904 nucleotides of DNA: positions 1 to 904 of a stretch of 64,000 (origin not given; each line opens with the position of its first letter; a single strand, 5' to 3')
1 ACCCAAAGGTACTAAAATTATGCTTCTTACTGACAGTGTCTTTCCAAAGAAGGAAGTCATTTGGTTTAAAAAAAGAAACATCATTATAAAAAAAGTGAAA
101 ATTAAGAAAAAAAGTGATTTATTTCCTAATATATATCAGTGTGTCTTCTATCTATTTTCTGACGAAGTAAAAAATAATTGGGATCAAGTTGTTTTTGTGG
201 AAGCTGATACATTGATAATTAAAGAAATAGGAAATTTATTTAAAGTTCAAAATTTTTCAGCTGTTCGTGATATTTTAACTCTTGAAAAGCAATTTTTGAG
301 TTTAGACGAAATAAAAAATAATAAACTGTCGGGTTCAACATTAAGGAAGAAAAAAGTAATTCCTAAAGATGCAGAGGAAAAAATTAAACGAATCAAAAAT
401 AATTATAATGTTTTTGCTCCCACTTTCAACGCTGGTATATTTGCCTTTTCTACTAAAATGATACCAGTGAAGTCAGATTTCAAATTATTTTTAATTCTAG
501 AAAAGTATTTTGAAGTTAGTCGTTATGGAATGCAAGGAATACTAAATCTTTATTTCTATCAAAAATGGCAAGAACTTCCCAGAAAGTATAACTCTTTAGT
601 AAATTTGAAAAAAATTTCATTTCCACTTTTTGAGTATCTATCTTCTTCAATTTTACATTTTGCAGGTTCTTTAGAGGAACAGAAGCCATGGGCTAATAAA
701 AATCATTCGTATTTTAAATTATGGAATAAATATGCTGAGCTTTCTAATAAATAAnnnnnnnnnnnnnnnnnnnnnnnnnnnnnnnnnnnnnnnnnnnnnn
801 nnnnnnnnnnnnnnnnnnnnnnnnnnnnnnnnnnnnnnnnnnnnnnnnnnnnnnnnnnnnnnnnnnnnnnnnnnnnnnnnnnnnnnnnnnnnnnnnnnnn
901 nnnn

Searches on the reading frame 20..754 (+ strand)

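Call 19: search_protein_families(library=pfam, proteins=[window:20-754:+], max_evalue=0.0001)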
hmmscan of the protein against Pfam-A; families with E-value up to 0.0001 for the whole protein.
window:20-754:+ (244 aa): 1 family
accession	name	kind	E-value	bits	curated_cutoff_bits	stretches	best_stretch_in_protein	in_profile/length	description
PF01501.26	Glyco_transf_8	-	1.5e-11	44.8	24.3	1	48-226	93-251/253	Glycosyl transferase family 8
